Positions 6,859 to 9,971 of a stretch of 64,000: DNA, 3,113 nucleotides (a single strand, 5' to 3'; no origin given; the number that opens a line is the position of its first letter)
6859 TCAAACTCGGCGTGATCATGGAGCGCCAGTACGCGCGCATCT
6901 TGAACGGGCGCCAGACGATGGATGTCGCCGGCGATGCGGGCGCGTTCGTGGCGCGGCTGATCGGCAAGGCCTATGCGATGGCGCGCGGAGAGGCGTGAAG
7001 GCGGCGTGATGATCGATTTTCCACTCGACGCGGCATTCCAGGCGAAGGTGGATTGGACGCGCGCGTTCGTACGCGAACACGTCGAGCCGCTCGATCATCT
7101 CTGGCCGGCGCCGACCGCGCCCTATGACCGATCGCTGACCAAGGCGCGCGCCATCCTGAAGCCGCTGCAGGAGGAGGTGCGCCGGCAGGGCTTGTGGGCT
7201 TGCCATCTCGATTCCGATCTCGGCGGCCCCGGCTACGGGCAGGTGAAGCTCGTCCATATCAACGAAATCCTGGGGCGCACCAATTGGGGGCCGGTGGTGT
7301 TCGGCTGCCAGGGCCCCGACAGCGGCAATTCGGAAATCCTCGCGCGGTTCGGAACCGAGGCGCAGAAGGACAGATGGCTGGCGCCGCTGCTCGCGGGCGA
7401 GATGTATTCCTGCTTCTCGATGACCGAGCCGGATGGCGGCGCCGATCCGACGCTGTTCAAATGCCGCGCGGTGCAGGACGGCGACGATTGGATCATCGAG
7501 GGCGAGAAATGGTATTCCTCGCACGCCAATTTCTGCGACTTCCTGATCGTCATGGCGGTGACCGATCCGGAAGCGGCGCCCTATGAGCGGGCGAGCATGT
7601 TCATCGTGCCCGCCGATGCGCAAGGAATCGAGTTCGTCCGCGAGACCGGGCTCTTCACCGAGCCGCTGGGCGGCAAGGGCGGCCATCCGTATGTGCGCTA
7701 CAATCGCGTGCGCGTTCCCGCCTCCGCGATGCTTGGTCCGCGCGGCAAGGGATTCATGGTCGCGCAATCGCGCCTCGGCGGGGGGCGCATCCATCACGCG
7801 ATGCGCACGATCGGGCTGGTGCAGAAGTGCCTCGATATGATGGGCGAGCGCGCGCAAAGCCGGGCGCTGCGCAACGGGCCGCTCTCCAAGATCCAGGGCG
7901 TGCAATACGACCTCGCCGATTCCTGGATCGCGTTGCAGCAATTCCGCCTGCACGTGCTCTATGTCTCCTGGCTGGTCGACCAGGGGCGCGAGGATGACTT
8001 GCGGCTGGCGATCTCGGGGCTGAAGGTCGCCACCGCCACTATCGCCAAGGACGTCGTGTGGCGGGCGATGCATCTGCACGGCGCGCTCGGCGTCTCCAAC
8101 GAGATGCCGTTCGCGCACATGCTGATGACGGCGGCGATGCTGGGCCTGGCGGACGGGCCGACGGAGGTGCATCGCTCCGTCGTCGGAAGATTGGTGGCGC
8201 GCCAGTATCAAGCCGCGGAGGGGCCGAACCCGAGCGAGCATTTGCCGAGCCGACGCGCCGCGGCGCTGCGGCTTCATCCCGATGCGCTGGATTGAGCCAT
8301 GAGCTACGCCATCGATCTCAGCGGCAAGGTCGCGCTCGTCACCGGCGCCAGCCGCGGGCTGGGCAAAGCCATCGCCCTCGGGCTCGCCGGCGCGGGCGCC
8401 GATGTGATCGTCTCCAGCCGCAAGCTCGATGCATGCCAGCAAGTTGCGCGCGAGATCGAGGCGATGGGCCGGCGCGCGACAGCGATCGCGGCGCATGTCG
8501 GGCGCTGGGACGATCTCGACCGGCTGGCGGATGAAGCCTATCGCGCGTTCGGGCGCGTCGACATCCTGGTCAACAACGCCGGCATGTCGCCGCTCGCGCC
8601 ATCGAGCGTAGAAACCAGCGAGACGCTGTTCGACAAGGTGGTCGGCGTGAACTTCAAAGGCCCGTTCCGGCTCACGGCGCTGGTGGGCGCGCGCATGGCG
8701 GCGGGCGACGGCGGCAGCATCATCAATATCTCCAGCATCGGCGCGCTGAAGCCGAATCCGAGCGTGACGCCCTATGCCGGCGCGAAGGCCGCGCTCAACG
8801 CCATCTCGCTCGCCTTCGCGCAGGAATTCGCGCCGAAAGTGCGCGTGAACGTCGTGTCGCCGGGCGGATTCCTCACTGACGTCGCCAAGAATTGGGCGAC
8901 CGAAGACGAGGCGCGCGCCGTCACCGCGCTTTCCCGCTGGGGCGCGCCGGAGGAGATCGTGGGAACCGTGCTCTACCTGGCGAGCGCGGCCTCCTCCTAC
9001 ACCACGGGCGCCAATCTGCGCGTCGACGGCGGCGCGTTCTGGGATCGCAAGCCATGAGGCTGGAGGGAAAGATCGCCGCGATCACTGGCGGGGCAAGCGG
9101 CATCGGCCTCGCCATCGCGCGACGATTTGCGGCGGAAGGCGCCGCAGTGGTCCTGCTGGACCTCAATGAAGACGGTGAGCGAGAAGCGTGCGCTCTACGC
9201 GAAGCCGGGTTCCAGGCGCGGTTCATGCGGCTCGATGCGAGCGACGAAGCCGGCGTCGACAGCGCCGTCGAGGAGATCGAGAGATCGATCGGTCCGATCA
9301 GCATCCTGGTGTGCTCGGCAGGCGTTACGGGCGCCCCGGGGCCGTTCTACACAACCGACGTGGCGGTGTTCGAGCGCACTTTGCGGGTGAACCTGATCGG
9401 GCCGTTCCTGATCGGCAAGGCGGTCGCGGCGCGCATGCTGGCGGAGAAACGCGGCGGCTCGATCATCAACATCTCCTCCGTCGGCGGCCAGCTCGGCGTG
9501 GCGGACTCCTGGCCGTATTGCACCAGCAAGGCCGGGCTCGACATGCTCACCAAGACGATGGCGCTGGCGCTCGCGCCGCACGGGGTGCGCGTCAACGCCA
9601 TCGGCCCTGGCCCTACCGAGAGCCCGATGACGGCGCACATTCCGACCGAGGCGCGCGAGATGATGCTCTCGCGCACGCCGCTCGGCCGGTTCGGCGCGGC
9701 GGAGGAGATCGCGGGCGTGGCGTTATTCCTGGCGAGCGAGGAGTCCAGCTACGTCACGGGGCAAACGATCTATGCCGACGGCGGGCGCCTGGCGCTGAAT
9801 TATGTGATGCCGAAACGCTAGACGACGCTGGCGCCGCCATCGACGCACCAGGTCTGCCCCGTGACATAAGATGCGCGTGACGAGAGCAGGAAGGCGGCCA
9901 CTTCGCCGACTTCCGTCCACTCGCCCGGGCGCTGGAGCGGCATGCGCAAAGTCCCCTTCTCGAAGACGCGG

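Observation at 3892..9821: Split ACAD10/11-type (LvaA/LvaC-like) kinase plus ACAD module behind a PaaK-type ligase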

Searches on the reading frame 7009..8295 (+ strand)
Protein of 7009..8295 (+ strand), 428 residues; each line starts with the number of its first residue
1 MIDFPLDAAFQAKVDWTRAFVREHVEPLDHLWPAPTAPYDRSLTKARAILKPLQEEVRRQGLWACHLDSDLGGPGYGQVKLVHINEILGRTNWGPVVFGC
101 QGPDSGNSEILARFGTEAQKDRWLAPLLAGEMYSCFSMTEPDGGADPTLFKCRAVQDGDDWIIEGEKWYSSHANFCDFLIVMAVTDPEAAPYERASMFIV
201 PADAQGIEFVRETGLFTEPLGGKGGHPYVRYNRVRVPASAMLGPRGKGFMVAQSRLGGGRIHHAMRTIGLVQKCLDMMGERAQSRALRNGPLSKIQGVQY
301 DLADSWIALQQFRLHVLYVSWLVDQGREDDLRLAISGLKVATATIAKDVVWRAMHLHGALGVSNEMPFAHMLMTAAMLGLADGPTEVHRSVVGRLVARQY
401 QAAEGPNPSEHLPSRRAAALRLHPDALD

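Call 4: search_protein_families(library=pfam, proteins=[window:7009-8295:+], max_evalue=0.01)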
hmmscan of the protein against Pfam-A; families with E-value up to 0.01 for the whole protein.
window:7009-8295:+ (428 aa): 5 families
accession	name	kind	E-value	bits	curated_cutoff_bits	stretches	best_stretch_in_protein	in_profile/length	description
PF00441.29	Acyl-CoA_dh_1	-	5.6e-30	104.9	22.4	1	246-394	1-147/150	Acyl-CoA dehydrogenase, C-terminal domain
PF02770.24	Acyl-CoA_dh_M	-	2e-18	66.7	33.3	1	135-211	1-76/97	Acyl-CoA dehydrogenase, middle domain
PF02771.21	Acyl-CoA_dh_N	-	5.4e-12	46.5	22.9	1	15-131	9-113/113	Acyl-CoA dehydrogenase, N-terminal domain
PF08028.16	Acyl-CoA_dh_2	-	0.00014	22.6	22.7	1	262-367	2-115/134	Acyl-CoA dehydrogenase, C-terminal domain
PF11794.13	HpaB_N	-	0.0019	18.3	35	1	162-214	179-232/270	4-hydroxyphenylacetate 3-hydroxylase N terminal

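Call 5: search_protein_families(library=ncbifam, proteins=[window:7009-8295:+], max_evalue=0.01)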
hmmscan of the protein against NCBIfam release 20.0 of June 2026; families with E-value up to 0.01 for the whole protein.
window:7009-8295:+ (428 aa): 19 families
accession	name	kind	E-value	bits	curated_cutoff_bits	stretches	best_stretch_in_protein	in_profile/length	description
NF042972.1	AcrlCoAredClosAcrC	equivalog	2.7e-41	141.5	640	1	55-396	43-376/378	acryloyl-CoA reductase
NF045652.1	ProlPCPDhRedW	equivalog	2.4e-34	118.8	650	1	59-389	42-366/376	L-prolyl-[peptidyl-carrier protein] dehydrogenase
TIGR03207.1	cyc_hxne_CoA_dh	equivalog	1.8e-32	112.5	575.35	1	38-394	22-369/372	cyclohexanecarboxyl-CoA dehydrogenase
NF045552.1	GlutCoADH_Des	equivalog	1.1e-31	110.4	470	1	49-392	42-375/387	glutaryl-CoA dehydrogenase Acd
NF053553.1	prodigi_MBC_PigA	equivalog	3.2e-30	105.5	500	1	66-394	54-377/381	prodigiosin MBC biosynthesis dehydrogenase PigA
NF042439.1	SulpropCoADesulf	equivalog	4.7e-27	94.7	600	1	55-395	31-369/379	3-sulfinopropanoyl-CoA desulfinase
NF043006.1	CyhCrbnylCoADH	equivalog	1.1e-24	87.1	650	1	111-397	97-376/380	cyclohexane-1-carbonyl-CoA dehydrogenase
NF008997.0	PRK12341.1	equivalog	4.9e-24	85.1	537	1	111-401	96-381/382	acyl-CoA dehydrogenase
NF058590.1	AcCoDHFadEBacil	equivalog_domain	6.1e-23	81.2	600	1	65-306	70-303/586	acyl-CoA dehydrogenase FadE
TIGR03203.1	pimD_small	equivalog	3.4e-19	69.2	652.7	1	57-392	46-372/378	pimeloyl-CoA dehydrogenase small subunit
TIGR03204.1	pimC_large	equivalog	3.1e-18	65.9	623.85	1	60-320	52-302/395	pimeloyl-CoA dehydrogenase large subunit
NF002885.1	PRK03354.1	equivalog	3.7e-15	55.8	540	1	66-400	55-377/378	crotonobetainyl-CoA dehydrogenase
NF052270.1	Staph_DH_FadE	equivalog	1.6e-14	53.5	600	1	115-396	121-393/400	acyl-CoA dehydrogenase FadE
NF007000.1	PRK09463.1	subfamily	2e-13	49.6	600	1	59-363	84-399/726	acyl-CoA dehydrogenase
TIGR04022.1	sulfur_SfnB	equivalog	4.1e-10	39.1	430.9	1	56-241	41-214/391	SfnB family sulfur acquisition oxidoreductase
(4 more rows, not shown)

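Call 6: search_solved_structures(query=window:7009-8295:+, max_evalue=1e-10, show_alignments=2)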
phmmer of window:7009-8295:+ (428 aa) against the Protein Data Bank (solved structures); distinct sequences matched with E-value up to 1e-10: 81 (the best 60 are shown).
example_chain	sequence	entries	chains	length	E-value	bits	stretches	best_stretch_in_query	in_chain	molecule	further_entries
4hr3_A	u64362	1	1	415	8e-78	265.7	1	50-400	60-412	Putative acyl-CoA dehydrogenase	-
8v3u_A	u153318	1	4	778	1.8e-69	238.2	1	18-397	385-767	Acyl-Coenzyme A dehydrogenase family, member 11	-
8v3v_A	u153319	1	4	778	8.7e-69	235.9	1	18-397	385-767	Acyl-Coenzyme A dehydrogenase family, member 11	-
2wbi_A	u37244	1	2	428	2.3e-67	231.3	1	20-398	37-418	ACYL-COA DEHYDROGENASE FAMILY MEMBER 11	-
5ol2_C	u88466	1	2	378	9.1e-41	143.6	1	55-393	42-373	Acyl-CoA dehydrogenase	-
1ukw_A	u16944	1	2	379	2.7e-38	135.4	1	48-396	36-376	acyl-CoA dehydrogenase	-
2vig_A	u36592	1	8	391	7.1e-37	130.8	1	60-405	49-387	SHORT-CHAIN SPECIFIC ACYL-COA DEHYDROGENASE,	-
7y0a_A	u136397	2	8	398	4.1e-36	128.2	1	60-404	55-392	Short-chain specific acyl-CoA dehydrogenase, mitochondrial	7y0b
8sgs_A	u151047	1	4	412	1.8e-35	126.1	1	60-401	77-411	Short-chain specific acyl-CoA dehydrogenase, mitochondrial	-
4u83_A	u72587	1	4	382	9.7e-35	123.7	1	111-394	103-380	Acyl-CoA dehydrogenase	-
6es9_A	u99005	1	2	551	1.5e-34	123.1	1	48-394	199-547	Acyl-CoA dehydrogenase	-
1jqi_A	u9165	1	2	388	4.7e-34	121.4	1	109-401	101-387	short chain acyl-CoA dehydrogenase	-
4iv6_A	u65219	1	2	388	1e-33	120.4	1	37-398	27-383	Acyl-CoA dehydrogenase FadE3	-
8i4p_A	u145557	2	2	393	1.2e-33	120.1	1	51-399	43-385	Acyl-CoA dehydrogenase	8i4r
7w0j_A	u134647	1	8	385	2.2e-33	119.3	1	50-396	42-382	Acyl-CoA dehydrogenase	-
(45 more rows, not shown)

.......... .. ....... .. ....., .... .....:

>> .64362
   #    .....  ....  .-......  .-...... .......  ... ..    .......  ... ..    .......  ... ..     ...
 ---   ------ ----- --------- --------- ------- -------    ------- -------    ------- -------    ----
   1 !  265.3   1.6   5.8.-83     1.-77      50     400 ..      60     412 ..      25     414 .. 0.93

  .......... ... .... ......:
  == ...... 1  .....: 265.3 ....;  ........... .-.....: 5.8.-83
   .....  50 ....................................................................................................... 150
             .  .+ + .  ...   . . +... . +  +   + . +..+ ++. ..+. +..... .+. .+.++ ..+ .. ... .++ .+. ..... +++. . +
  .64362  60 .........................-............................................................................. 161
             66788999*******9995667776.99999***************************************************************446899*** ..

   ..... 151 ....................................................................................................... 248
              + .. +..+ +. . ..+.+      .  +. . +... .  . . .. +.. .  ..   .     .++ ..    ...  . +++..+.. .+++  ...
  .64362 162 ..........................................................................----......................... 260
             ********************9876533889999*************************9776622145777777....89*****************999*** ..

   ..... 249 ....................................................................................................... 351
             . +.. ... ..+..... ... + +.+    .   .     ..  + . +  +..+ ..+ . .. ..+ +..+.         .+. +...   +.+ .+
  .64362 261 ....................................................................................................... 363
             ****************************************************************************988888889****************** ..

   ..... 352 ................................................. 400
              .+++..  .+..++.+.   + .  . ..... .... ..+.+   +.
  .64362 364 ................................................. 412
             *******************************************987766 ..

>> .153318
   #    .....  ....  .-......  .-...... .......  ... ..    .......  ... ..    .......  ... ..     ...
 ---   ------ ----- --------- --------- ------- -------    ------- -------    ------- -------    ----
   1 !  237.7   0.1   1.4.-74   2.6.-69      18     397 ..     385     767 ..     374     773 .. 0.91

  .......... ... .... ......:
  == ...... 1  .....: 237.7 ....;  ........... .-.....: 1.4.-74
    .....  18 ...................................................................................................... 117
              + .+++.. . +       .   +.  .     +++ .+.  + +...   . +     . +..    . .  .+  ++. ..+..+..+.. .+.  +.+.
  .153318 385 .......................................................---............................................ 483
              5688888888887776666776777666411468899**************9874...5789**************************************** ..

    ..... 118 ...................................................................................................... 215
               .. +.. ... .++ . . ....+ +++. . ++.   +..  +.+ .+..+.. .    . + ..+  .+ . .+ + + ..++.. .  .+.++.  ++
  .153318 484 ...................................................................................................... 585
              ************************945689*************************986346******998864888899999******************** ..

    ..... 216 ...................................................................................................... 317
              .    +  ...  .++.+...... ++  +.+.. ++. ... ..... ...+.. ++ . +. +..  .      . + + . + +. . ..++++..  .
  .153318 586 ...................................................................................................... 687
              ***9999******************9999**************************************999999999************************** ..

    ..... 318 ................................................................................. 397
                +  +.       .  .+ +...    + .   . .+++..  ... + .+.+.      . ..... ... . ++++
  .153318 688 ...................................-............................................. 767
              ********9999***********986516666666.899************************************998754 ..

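Call 62: find_homologous_proteins(query=window:7009-8295:+, max_evalue=1e-50)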
Query window:7009-8295:+ (428 aa): 7998 proteins with E <= 1e-50 among 8000 candidates; the best 120 are listed.
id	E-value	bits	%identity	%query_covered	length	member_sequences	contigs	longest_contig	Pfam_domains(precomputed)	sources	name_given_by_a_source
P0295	2.0e-295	998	100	100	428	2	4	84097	PF02770.25,PF00441.30,PF02771.22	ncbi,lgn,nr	ncbi:MAG: acyl-CoA dehydrogenase family protein [Hydrogenophilaceae bacterium]|nr:acyl-CoA dehydroge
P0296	6.5e-262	887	88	100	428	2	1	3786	PF02770.25,PF00441.30,PF02771.22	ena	-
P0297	1.3e-261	886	88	100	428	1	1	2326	PF02770.25,PF00441.30,PF02771.22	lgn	-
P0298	2.0e-261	886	87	100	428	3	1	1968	PF11794.14,PF02770.25,PF00441.30,PF02771.22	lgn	-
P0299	4.5e-261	885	88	100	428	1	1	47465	PF02770.25,PF00441.30,PF02771.22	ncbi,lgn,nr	ncbi:MAG TPA: acyl-CoA dehydrogenase family protein [Caulobacterales bacterium]|nr:acyl-CoA dehydrog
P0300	1.0e-260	883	87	100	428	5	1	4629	PF02770.25,PF00441.30,PF02771.22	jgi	jgi:acyl-CoA dehydrogenase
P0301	3.6e-260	882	87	100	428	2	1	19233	PF02770.25,PF00441.30,PF08028.17,PF02771.22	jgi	jgi:acyl-CoA dehydrogenase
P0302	2.3e-257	872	86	100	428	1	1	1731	PF11794.14,PF02770.25,PF00441.30,PF02771.22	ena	-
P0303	3.6e-256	868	85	100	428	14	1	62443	PF02770.25,PF00441.30,PF02771.22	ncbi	ncbi:MAG: acyl-CoA dehydrogenase family protein [Hyphomonadaceae bacterium]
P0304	6.4e-255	864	84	100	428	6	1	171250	PF02770.25,PF00441.30,PF02771.22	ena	-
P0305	1.3e-227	774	78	100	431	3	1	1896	PF02770.25,PF00441.30,PF08028.17,PF02771.22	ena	-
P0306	6.9e-227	772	76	100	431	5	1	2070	PF02770.25,PF00441.30,PF08028.17,PF02771.22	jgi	jgi:acyl-CoA dehydrogenase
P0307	8.8e-227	772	77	100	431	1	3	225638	PF11794.14,PF02770.25,PF00441.30,PF02771.22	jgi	jgi:acyl-CoA dehydrogenase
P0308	1.8e-221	754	77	97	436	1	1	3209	PF02770.25,PF00441.30,PF08028.17,PF02771.22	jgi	jgi:acyl-CoA dehydrogenase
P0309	2.2e-220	750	78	97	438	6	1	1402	PF02770.25,PF00441.30,PF08028.17,PF02771.22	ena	-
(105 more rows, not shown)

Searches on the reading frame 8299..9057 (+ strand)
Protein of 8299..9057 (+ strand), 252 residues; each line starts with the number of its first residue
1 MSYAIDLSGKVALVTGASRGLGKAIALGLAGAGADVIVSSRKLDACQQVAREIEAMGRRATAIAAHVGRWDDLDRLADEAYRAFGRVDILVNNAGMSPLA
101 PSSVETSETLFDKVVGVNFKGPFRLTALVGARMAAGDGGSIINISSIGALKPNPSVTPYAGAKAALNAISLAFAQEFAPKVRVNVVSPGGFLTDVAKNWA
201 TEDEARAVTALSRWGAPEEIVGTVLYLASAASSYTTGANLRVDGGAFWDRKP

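Call 4: search_protein_families(library=pfam, proteins=[window:8299-9057:+], max_evalue=0.01)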
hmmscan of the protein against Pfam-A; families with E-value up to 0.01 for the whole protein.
window:8299-9057:+ (252 aa): 6 families
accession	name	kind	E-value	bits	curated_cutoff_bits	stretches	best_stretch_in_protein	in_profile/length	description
PF00106.31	adh_short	-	9e-53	179.1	26.6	1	10-202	1-193/195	short chain dehydrogenase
PF13561.12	adh_short_C2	-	4.8e-52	177.3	27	1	16-245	1-234/236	Enoyl-(Acyl carrier protein) reductase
PF08659.16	KR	-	7e-11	42.8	22.6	1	12-178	3-168/180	KR domain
PF23441.1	SDR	-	3.1e-08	33.8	27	1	3-247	1-256/258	SDR-like rossmann domain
PF01370.27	Epimerase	-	5.4e-05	23.2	20.9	1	12-178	1-161/240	NAD dependent epimerase/dehydratase family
PF02882.25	THF_DHG_CYH_C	-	0.0029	17.4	27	1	2-52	29-79/160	Tetrahydrofolate dehydrogenase/cyclohydrolase, NAD(P)-binding domain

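Call 5: search_protein_families(library=ncbifam, proteins=[window:8299-9057:+], max_evalue=0.01)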
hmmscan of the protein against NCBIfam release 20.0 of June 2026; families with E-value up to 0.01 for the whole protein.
window:8299-9057:+ (252 aa): 237 families (the best 25 are shown)
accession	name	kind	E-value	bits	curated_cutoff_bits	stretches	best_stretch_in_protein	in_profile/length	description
NF005559.1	PRK07231.1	subfamily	3.7e-69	233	215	1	7-246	2-247/249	glucose 1-dehydrogenase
NF005446.0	PRK07035.1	equivalog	4.1e-69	232.7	373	1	4-246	6-253/255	SDR family oxidoreductase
NF006070.0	PRK08213.1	subfamily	7.3e-57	192.8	279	1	5-246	8-256/259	gluconate 5-dehydrogenase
NF005873.0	PRK07814.1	equivalog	2.4e-56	191.1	346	1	6-245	7-250/263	SDR family oxidoreductase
NF004818.0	PRK06172.1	equivalog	6e-53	179.8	336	1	6-246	4-250/253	SDR family oxidoreductase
NF005893.0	PRK07856.1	equivalog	1.8e-51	174.9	255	1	4-245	4-240/255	SDR family oxidoreductase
NF053807.1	RhamDHLra1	equivalog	5.5e-51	173.7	400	1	7-247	2-248/252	L-rhamnose 1-dehydrogenase Lra1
TIGR01830.1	3oxo_ACP_reduc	equivalog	5.5e-51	173.6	297.75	1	12-245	1-237/239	3-oxoacyl-[acyl-carrier-protein] reductase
NF004198.0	PRK05653.1-3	equivalog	1.1e-50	172.4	296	1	7-246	5-246/248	3-oxoacyl-ACP reductase FabG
NF004778.0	PRK06124.1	equivalog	7.2e-50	169.8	303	1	5-246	7-252/256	SDR family oxidoreductase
TIGR01832.1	kduD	equivalog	2.9e-49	167.8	338.85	1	6-245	2-244/248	2-dehydro-3-deoxy-D-gluconate 5-dehydrogenase KduD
NF004791.0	PRK06138.1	equivalog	1.3e-48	165.5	312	1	6-246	2-249/252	SDR family oxidoreductase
NF005681.0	PRK07478.1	subfamily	1.6e-48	165.3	267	1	6-246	3-249/254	SDR family oxidoreductase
NF005390.0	PRK06935.1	equivalog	1.7e-48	165.2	369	1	5-245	11-254/258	2-dehydro-3-deoxy-D-gluconate 5-dehydrogenase KduD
NF009466.0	PRK12826.1-2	subfamily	4.4e-48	163.9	222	1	10-247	4-245/248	3-oxoacyl-ACP reductase FabG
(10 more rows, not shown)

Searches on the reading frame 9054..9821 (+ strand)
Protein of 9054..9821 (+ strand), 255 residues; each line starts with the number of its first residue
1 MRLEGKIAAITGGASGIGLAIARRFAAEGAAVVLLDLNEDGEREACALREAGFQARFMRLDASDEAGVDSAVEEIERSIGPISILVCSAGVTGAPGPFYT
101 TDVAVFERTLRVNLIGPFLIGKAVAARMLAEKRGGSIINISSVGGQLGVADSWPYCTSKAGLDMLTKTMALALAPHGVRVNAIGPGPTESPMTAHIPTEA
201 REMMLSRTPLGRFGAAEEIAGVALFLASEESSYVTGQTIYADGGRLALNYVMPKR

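Call 4: search_protein_families(library=pfam, proteins=[window:9054-9821:+], max_evalue=0.01)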
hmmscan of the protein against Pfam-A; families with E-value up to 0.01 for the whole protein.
window:9054-9821:+ (255 aa): 5 families
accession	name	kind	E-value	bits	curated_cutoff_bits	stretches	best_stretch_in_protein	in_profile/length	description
PF13561.12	adh_short_C2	-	9e-67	225.5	27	1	14-244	3-234/236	Enoyl-(Acyl carrier protein) reductase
PF00106.31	adh_short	-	2.6e-52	177.6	26.6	1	6-197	1-191/195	short chain dehydrogenase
PF08659.16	KR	-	1.1e-11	45.5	22.6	1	10-168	5-162/180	KR domain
PF23441.1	SDR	-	6.2e-06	26.2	27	1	10-245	12-255/258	SDR-like rossmann domain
PF01370.27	Epimerase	-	0.0017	18.3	20.9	1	9-105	2-87/240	NAD dependent epimerase/dehydratase family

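Call 5: search_protein_families(library=ncbifam, proteins=[window:9054-9821:+], max_evalue=0.01)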
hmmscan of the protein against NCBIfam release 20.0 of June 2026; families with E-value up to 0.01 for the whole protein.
window:9054-9821:+ (255 aa): 235 families (the best 25 are shown)
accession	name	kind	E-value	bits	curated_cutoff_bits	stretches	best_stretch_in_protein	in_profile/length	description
NF005559.1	PRK07231.1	subfamily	5.7e-67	225.8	215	1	2-246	1-248/249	glucose 1-dehydrogenase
NF053701.1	CsHdxCHCADhChcB2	equivalog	3.3e-64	216.7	350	1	3-247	1-244/245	cis-4-hydroxycyclohexanecarboxylate dehydrogenase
NF004198.0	PRK05653.1-3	equivalog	8.9e-64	215.3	296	1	3-245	5-246/248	3-oxoacyl-ACP reductase FabG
NF004791.0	PRK06138.1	equivalog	2.2e-60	204.1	312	1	1-247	1-251/252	SDR family oxidoreductase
TIGR01830.1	3oxo_ACP_reduc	equivalog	1.3e-59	201.8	297.75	1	9-244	2-237/239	3-oxoacyl-[acyl-carrier-protein] reductase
NF009466.0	PRK12826.1-2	subfamily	7.9e-59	199.1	222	1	6-246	4-245/248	3-oxoacyl-ACP reductase FabG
NF006070.0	PRK08213.1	subfamily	2.8e-56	190.9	279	1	2-245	9-256/259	gluconate 5-dehydrogenase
NF005472.0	PRK07067.1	equivalog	4.5e-56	190.3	338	1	1-245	2-254/257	L-iditol 2-dehydrogenase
NF005067.0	PRK06484.1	equivalog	2e-55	188.4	713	1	5-248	273-514/524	short chain dehydrogenase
NF005488.0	PRK07097.1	equivalog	1.3e-54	185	369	1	2-247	7-259/266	gluconate 5-dehydrogenase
NF052558.1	MBtsdlDhBudC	equivalog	5e-54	183.5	270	1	4-249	2-245/250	meso-2,3-butanediol dehydrogenase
NF005309.0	PRK06841.1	subfamily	9.3e-54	182.6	286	1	2-244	12-251/255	GolD/DthD family dehydrogenase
NF006366.0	PRK08589.1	equivalog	1e-53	182.4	386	1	2-249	3-256/272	SDR family oxidoreductase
NF009384.0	PRK12743.1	equivalog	1.1e-53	182.1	264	1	6-249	7-251/258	SDR family oxidoreductase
NF004197.0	PRK05653.1-1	equivalog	1.3e-53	182.1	332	1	2-245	4-246/249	3-oxoacyl-ACP reductase FabG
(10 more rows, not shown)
